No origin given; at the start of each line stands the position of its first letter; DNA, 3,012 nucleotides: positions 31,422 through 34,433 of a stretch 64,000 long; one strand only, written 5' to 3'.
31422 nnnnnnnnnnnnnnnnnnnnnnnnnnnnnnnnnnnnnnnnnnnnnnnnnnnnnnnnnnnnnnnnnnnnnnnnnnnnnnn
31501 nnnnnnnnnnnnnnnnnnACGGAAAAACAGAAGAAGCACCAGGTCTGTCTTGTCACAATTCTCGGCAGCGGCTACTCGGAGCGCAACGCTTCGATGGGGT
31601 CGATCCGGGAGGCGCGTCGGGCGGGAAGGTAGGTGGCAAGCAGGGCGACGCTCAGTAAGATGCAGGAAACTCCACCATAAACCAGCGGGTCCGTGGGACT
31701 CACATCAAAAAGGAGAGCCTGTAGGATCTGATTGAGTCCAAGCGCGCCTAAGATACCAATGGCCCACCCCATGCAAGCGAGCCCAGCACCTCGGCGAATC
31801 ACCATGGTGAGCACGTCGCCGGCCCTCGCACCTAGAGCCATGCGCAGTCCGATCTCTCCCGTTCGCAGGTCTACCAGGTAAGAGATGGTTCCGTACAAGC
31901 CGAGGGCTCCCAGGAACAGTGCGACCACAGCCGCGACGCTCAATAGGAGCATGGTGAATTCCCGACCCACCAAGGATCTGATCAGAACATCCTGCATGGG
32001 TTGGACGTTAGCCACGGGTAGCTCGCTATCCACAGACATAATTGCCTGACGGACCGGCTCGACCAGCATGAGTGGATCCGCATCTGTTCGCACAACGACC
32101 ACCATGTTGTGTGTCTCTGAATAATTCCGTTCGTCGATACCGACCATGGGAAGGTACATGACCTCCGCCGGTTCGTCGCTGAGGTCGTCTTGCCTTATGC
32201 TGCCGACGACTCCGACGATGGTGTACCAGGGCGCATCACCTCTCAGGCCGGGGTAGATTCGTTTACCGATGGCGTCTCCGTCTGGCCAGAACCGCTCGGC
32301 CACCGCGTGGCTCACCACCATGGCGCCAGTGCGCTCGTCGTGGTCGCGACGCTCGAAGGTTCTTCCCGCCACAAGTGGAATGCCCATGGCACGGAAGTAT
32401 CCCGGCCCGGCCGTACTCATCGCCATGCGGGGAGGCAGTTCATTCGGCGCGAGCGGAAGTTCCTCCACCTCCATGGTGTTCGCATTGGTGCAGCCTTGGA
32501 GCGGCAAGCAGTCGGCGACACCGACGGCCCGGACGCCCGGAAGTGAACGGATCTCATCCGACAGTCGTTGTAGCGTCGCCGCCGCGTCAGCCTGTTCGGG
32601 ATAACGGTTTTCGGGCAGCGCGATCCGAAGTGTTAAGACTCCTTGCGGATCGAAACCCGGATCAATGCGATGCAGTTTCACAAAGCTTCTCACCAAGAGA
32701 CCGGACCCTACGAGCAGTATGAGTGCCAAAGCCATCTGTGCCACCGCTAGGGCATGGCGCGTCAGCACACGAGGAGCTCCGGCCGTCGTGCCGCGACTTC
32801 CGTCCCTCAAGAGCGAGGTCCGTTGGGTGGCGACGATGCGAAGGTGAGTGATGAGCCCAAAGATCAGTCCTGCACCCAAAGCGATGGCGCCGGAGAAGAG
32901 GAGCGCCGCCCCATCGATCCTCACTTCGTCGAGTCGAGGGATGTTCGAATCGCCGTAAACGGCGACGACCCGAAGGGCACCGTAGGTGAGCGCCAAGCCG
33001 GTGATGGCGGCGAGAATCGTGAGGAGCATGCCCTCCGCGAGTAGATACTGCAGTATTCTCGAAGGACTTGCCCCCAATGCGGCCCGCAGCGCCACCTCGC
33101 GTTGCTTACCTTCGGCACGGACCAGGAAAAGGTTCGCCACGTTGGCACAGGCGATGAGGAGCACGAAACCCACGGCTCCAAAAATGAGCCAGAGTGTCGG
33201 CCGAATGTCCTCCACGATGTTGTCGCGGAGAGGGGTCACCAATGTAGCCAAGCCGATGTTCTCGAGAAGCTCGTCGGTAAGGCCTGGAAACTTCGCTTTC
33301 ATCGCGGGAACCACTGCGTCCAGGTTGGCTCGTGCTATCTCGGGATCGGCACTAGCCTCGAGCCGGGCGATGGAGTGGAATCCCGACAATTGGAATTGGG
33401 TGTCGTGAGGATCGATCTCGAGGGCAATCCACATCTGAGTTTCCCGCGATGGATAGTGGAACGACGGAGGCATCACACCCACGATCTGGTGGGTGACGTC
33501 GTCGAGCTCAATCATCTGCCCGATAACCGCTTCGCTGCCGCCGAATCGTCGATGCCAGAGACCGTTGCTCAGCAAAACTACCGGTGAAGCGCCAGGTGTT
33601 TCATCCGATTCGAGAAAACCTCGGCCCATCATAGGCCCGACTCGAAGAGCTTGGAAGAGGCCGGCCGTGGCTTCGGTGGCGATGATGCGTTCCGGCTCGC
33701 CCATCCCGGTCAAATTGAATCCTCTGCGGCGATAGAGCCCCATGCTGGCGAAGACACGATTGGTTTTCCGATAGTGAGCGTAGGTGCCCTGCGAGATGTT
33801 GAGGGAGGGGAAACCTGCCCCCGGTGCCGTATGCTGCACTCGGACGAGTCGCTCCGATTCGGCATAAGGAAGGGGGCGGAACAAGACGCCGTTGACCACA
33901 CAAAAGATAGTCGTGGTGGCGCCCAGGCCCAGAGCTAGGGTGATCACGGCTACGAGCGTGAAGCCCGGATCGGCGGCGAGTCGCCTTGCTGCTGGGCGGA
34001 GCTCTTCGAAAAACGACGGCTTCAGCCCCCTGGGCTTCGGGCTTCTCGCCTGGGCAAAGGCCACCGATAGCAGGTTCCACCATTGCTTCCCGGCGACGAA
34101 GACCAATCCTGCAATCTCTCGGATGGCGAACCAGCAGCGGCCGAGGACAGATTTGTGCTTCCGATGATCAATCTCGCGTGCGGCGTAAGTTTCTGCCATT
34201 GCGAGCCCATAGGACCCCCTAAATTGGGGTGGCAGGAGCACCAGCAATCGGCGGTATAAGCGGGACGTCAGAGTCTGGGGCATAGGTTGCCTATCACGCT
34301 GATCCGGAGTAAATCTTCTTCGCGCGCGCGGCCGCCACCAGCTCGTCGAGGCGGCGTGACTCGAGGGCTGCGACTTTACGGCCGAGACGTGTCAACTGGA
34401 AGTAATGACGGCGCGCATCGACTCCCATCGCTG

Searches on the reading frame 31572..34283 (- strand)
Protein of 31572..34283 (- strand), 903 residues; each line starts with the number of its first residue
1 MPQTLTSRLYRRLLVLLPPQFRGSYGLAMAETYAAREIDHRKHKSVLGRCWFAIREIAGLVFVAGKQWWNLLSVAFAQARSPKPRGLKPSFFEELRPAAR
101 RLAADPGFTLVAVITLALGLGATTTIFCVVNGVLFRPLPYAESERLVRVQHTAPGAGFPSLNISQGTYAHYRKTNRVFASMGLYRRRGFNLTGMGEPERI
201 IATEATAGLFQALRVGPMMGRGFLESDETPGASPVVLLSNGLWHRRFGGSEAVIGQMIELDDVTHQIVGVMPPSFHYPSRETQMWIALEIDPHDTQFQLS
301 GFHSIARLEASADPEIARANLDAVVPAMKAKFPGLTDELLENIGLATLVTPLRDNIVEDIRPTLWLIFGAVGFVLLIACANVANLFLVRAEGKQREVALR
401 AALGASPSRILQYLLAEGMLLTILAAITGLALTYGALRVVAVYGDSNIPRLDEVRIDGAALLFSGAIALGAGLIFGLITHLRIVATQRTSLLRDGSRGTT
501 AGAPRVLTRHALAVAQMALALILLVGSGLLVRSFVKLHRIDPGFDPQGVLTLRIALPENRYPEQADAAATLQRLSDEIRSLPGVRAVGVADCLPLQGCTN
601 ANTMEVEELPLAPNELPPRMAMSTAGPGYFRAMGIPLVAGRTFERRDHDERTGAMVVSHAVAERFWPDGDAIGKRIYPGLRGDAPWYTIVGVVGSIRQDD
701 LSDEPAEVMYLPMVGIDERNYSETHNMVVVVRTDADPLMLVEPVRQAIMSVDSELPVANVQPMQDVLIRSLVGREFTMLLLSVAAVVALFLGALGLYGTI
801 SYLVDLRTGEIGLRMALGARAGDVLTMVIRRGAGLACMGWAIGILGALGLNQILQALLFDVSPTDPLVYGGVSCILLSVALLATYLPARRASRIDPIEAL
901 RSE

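Call 28: search_protein_families(library=pfam, proteins=[window:31572-34283:-], max_evalue=0.00001)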
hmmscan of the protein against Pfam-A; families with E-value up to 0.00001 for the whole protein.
window:31572-34283:- (903 aa): 2 families
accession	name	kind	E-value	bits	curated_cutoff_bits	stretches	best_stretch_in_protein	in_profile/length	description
PF12704.14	MacB_PCD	-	2.5e-31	110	27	2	109-322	1-205/207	MacB-like periplasmic core domain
PF02687.27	FtsX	-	1.9e-19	70.3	25.5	2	783-896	2-120/120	FtsX-like permease C-terminal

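Call 71: search_protein_families(library=ncbifam, proteins=[window:31572-34283:-], max_evalue=0.001)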
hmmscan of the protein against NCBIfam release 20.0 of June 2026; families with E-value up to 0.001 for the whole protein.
window:31572-34283:- (903 aa): 4 families
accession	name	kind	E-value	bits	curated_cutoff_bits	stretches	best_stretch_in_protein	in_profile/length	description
TIGR03434.1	ADOP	subfamily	1.5e-261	870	622.3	1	93-903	3-803/803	ADOP family duplicated permease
NF007826.0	PRK10535.1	equivalog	2.3e-27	95.6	966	2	624-902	371-647/648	macrolide ABC transporter ATP-binding protein/permease MacB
NF038008.1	ABC_perm_DarB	equivalog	3.5e-05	21.9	700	1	362-590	271-486/777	darobactin export ABC transporter permease subunit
TIGR02212.1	lolCE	equivalog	0.00039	19.5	362.45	0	774-903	266-411/411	lipoprotein-releasing ABC transporter permease subunit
